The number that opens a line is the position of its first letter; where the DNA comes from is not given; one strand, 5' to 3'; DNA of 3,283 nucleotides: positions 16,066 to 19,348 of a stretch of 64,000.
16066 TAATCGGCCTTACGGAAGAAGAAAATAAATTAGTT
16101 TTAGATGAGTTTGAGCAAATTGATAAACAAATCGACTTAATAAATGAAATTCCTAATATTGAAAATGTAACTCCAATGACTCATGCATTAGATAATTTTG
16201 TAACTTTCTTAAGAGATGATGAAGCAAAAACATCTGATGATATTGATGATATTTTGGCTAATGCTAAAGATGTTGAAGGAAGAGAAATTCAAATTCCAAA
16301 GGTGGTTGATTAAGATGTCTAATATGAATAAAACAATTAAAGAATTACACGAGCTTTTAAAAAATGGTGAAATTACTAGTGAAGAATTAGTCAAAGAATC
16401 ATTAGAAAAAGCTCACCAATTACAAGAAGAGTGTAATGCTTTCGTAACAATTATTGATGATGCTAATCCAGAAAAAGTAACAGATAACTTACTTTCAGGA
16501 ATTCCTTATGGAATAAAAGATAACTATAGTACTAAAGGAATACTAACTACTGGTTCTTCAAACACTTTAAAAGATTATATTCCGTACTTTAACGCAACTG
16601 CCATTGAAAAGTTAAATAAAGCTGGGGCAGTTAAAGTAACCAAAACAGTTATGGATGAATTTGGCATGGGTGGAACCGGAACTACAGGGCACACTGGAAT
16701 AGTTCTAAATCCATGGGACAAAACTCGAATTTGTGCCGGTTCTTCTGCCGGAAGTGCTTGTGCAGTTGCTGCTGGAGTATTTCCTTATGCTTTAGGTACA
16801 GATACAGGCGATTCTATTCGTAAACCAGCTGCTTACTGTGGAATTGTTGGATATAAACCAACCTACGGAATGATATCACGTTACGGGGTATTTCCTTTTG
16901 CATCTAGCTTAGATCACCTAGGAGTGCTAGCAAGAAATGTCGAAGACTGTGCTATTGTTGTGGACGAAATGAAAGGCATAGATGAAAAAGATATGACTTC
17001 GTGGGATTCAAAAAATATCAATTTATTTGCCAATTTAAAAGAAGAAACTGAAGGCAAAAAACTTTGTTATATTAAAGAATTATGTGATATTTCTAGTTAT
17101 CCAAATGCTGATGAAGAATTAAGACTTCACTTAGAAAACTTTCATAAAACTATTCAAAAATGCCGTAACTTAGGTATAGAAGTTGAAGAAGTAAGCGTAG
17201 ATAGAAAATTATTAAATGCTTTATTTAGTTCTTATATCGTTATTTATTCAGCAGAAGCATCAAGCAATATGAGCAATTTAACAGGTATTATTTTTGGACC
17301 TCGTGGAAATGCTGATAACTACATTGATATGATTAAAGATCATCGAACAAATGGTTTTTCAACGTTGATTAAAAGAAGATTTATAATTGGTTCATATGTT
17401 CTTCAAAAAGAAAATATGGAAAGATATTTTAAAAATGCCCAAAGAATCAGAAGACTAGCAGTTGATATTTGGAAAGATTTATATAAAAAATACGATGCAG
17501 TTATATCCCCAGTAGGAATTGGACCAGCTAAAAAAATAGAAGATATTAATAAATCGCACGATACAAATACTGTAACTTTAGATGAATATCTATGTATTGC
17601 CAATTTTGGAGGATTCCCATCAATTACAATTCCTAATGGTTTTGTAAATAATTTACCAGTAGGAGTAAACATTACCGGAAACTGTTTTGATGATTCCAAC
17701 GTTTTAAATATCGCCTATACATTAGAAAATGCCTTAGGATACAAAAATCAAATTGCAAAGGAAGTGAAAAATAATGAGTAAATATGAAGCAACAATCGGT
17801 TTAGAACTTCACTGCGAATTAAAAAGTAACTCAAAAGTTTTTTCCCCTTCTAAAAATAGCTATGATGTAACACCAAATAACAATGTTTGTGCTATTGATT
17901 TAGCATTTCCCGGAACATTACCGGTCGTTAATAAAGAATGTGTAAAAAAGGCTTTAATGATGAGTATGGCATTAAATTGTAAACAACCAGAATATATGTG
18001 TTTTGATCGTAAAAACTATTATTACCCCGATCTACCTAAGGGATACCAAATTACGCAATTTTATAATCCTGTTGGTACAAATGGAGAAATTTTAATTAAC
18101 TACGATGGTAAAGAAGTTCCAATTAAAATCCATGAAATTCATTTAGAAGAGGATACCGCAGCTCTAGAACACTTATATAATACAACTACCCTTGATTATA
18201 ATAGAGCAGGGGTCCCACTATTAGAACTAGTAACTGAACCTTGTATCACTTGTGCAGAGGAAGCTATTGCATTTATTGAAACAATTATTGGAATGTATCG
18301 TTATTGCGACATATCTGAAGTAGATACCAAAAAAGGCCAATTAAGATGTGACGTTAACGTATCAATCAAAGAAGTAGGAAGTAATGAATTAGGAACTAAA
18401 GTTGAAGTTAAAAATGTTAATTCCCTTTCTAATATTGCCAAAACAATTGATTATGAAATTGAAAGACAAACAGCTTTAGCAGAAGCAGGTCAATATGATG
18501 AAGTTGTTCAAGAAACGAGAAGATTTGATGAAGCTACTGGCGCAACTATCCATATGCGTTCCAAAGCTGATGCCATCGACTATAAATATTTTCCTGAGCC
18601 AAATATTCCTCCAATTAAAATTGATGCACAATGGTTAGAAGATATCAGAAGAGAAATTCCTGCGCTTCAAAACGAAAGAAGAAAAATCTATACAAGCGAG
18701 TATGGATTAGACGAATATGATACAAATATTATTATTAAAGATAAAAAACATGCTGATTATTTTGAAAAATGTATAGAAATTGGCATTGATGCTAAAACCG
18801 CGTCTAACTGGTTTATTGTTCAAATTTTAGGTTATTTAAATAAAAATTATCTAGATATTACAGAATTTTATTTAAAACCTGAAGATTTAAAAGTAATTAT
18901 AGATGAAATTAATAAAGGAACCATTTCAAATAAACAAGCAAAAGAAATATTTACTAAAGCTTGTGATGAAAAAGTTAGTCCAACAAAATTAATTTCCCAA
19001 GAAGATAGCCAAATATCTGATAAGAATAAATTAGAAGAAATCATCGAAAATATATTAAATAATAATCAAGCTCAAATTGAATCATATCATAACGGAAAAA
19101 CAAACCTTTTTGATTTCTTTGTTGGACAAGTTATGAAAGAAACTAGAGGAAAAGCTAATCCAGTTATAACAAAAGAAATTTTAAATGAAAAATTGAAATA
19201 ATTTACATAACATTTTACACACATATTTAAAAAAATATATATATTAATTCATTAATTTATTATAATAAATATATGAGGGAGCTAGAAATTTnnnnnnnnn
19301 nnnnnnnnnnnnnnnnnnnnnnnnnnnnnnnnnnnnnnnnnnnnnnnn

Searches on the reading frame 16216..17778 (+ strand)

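Call 79: search_protein_families(library=pfam, proteins=[window:16216-17778:+], max_evalue=0.00001)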
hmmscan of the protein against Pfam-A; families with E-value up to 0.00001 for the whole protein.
window:16216-17778:+ (521 aa): 1 family
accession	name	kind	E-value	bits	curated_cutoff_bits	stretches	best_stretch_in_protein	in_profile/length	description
PF01425.27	Amidase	-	1.9e-107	360.5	27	1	57-497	1-445/445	Amidase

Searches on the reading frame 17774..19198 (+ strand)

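Call 79: search_protein_families(library=pfam, proteins=[window:17774-19198:+], max_evalue=0.00001)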
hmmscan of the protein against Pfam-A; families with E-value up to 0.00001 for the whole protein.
window:17774-19198:+ (475 aa): 2 families
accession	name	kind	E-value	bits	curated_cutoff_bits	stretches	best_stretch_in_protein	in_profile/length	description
PF02934.20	GatB_N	-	2.2e-105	352.3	23.4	1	7-289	2-277/277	GatB/GatE catalytic domain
PF02637.23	GatB_Yqey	-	8.3e-47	159.2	27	1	328-474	1-148/148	GatB domain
